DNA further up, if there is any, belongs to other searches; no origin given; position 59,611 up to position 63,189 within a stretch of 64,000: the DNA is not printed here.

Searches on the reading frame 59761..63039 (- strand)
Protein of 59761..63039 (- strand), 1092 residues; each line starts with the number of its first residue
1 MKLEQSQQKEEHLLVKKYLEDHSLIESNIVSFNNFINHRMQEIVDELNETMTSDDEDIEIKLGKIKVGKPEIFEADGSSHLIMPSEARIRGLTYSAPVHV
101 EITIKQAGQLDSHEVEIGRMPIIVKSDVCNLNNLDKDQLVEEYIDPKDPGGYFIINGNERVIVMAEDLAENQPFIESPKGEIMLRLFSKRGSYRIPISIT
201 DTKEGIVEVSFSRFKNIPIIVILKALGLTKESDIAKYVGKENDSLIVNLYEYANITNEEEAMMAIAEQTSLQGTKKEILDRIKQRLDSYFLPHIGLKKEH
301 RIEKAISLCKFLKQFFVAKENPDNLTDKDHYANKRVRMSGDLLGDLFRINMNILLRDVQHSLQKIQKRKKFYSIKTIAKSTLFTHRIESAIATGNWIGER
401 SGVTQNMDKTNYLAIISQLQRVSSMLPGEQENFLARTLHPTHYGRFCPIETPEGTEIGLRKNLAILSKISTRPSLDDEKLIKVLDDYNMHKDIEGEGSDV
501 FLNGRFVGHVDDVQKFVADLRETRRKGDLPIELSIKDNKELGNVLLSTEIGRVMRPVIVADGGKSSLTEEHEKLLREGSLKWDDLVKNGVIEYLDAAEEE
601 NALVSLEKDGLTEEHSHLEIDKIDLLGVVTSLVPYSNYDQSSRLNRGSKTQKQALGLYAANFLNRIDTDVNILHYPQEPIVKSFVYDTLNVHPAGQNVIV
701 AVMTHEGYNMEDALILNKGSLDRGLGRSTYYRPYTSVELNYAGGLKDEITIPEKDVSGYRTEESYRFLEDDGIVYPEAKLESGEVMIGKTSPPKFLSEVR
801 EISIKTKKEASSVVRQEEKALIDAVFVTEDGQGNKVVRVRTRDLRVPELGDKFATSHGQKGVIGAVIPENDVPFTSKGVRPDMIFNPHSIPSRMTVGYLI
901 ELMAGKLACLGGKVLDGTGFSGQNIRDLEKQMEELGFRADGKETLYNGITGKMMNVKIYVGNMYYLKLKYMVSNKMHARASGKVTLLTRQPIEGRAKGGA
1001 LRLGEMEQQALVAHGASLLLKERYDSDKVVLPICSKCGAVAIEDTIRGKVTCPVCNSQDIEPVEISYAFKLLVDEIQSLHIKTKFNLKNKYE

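Call 7: search_protein_families(library=pfam, proteins=[window:59761-63039:-], max_evalue=0.001)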
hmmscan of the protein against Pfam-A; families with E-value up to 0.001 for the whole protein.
window:59761-63039:- (1092 aa): 7 families
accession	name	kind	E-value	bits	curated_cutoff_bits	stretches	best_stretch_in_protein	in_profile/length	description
PF00562.33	RNA_pol_Rpb2_6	-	8.5e-121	404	23.4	1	630-997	2-373/373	RNA polymerase Rpb2, domain 6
PF04563.20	RNA_pol_Rpb2_1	-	6.4e-45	153.6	28.2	1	24-380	2-198/203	RNA polymerase beta subunit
PF04565.21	RNA_pol_Rpb2_3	-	8.8e-22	77.5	21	1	405-469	1-68/68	RNA polymerase Rpb2, domain 3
PF04560.25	RNA_pol_Rpb2_7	-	5.7e-21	75.2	32.1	1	999-1086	1-85/87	RNA polymerase Rpb2, domain 7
PF04566.18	RNA_pol_Rpb2_4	-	5e-15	55.8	28.7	1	500-560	1-61/62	RNA polymerase Rpb2, domain 4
PF04561.19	RNA_pol_Rpb2_2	-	7.8e-14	52.2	21.7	1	199-337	33-190/190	RNA polymerase Rpb2, domain 2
PF04567.22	RNA_pol_Rpb2_5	-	2e-08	35.4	21.1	1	582-616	1-35/66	RNA polymerase Rpb2, domain 5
